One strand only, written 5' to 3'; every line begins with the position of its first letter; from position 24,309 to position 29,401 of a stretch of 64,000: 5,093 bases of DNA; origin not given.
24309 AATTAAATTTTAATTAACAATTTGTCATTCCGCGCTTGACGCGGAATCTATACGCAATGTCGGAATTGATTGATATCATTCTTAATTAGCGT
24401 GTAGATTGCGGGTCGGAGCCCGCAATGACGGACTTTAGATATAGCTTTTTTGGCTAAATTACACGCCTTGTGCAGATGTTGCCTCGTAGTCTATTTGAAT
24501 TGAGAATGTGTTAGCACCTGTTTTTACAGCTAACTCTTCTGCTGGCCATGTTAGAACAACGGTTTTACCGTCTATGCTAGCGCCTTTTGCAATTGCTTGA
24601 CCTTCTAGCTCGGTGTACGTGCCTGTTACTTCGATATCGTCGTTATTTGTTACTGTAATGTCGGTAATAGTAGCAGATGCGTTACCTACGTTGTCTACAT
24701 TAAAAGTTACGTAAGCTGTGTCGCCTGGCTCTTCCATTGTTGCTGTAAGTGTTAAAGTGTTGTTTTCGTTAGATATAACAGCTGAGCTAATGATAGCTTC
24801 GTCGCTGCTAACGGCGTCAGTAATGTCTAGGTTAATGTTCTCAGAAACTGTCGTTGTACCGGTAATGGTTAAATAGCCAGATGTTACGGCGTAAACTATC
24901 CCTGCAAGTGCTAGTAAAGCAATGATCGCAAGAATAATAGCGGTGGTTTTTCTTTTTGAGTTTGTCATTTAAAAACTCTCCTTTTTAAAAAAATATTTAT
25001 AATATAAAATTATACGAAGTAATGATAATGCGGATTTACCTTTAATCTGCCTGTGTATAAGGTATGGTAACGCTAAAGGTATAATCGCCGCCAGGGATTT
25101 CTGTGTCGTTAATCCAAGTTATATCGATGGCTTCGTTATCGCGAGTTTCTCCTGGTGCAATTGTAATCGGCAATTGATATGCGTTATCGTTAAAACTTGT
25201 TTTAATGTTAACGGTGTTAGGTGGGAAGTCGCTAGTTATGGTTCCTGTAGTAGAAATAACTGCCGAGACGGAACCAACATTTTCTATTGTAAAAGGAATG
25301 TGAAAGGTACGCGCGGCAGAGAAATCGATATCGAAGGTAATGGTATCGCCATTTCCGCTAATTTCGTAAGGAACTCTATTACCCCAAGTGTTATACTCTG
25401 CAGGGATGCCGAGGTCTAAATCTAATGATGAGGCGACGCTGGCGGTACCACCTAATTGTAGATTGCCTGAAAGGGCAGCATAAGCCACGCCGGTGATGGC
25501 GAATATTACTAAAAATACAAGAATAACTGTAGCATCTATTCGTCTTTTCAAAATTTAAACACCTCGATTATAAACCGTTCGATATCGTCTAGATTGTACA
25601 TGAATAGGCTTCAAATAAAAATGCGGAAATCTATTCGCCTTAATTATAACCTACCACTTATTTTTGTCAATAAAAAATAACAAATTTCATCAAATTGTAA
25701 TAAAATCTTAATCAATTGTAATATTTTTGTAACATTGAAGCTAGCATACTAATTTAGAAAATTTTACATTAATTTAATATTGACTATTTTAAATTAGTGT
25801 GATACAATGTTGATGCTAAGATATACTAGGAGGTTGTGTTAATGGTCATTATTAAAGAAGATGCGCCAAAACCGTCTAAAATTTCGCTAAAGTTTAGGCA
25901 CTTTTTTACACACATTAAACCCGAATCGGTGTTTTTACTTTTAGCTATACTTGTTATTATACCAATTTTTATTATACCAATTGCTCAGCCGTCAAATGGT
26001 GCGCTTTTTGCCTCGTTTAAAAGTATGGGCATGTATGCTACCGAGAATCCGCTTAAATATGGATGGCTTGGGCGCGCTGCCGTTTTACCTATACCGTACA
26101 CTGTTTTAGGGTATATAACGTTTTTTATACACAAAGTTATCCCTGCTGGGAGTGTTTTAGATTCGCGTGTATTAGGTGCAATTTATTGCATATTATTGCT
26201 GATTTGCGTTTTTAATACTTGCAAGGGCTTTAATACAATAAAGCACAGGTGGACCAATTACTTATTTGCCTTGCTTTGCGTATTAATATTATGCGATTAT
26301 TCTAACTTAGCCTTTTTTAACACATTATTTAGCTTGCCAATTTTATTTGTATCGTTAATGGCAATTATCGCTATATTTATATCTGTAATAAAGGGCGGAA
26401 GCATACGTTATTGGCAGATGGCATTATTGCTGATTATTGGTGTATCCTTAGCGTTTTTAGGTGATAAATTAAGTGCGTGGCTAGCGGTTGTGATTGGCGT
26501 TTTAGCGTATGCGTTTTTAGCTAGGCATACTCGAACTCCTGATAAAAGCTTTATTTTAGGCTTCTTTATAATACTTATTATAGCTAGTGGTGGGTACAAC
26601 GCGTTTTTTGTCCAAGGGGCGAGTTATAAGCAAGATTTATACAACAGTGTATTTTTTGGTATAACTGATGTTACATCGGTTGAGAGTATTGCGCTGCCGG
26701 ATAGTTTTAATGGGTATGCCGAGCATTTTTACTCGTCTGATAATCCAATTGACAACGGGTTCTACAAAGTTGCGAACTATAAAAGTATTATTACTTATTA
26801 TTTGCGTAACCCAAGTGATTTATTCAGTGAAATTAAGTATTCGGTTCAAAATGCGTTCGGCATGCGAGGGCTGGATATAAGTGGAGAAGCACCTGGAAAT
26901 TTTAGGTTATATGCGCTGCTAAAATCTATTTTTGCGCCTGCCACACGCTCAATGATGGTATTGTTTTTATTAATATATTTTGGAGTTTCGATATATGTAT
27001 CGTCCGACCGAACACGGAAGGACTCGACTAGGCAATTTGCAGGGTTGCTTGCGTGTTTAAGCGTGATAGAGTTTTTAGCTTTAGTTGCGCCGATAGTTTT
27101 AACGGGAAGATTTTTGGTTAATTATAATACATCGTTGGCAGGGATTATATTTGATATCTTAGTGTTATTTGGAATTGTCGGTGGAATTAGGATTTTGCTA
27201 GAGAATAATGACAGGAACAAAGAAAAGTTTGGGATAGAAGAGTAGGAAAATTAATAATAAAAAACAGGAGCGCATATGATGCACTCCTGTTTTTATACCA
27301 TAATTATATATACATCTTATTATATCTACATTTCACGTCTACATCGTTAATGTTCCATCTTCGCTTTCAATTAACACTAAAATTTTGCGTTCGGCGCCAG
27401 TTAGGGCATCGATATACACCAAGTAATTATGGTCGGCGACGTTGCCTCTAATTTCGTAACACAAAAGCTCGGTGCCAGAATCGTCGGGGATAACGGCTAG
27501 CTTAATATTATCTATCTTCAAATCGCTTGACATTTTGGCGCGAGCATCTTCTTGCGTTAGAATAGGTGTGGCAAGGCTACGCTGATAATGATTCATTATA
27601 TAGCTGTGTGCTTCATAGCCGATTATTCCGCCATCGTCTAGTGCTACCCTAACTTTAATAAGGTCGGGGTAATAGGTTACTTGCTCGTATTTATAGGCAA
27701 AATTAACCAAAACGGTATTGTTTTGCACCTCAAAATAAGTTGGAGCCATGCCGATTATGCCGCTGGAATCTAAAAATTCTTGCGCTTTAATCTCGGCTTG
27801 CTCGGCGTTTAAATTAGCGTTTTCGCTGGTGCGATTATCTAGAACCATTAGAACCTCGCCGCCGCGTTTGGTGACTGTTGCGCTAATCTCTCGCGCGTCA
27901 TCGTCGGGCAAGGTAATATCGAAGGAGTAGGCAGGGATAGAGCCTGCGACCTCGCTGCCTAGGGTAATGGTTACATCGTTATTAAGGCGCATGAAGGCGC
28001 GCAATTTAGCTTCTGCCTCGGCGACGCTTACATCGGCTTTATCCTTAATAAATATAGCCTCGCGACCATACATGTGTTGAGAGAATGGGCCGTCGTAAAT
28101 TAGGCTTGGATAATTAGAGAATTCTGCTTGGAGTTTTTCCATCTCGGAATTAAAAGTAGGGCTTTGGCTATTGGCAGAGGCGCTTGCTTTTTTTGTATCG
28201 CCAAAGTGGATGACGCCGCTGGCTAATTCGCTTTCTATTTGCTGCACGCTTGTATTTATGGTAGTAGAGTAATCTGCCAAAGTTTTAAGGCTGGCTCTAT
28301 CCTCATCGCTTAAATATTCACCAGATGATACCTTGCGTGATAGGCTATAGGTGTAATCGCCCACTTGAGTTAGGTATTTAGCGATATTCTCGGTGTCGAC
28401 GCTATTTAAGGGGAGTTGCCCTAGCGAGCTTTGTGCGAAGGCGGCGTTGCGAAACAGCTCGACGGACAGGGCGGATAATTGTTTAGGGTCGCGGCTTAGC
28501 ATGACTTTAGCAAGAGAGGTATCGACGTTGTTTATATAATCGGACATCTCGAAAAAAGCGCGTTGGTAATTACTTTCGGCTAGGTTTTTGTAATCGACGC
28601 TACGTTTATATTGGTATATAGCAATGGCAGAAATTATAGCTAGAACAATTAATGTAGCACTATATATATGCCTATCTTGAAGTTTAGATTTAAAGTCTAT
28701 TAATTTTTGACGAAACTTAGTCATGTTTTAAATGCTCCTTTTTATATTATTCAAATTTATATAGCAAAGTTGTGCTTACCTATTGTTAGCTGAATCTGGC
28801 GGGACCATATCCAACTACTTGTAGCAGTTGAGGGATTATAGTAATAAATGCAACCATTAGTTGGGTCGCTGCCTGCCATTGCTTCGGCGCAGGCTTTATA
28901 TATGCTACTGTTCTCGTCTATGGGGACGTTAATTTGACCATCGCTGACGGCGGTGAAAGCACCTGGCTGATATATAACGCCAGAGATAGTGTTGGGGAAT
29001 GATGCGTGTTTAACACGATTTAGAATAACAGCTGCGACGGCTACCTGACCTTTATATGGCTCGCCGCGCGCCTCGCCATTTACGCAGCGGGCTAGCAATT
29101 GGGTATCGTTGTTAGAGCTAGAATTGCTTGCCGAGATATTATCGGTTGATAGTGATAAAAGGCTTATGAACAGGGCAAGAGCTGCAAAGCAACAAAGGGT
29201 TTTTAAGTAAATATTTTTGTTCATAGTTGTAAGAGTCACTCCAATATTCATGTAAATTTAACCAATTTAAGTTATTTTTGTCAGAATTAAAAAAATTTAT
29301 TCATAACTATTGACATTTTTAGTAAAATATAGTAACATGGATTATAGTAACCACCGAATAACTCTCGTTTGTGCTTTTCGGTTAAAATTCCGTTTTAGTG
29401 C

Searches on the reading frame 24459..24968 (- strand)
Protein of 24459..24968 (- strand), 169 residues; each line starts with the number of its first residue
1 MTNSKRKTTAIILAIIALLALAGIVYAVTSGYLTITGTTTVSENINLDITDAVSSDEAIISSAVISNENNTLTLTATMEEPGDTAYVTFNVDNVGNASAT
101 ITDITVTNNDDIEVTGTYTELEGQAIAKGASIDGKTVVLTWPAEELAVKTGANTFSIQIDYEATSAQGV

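Call 20: search_protein_families(library=pfam, proteins=[window:24459-24968:-], max_evalue=0.001)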
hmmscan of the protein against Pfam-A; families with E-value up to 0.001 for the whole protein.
window:24459-24968:- (169 aa): 0 families

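Call 22: search_protein_families(library=ncbifam, proteins=[window:24459-24968:-], max_evalue=0.01)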
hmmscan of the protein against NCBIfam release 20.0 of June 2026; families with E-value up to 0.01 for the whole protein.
window:24459-24968:- (169 aa): 1 family
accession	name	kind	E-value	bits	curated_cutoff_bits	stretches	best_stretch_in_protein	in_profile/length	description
NF046073.1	UpsA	equivalog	0.00015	21.9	130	1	71-137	42-109/136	pilin subunit UpsA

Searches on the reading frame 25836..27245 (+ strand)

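Call 20: search_protein_families(library=pfam, proteins=[window:25836-27245:+], max_evalue=0.001)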
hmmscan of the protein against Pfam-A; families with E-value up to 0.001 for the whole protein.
window:25836-27245:+ (469 aa): 0 families

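Call 22: search_protein_families(library=ncbifam, proteins=[window:25836-27245:+], max_evalue=0.01)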
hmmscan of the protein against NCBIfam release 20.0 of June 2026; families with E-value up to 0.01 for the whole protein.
window:25836-27245:+ (469 aa): 1 family
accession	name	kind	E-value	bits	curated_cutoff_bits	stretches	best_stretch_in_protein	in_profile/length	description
NF051875.1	glycan_WsfD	subfamily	1.3e-36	126.3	80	1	94-447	79-451/452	glycan biosynthesis hexose transferase WsfD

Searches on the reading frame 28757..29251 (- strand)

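Call 20: search_protein_families(library=pfam, proteins=[window:28757-29251:-], max_evalue=0.001)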
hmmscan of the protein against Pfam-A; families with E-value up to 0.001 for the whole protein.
window:28757-29251:- (164 aa): 2 families
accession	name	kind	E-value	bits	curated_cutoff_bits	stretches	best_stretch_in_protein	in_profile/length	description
PF07486.17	Hydrolase_2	-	3.1e-35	121.2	27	1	63-163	1-100/100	Cell Wall Hydrolase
PF00397.32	WW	-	5.2e-05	23.6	26.9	1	128-147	9-28/31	WW domain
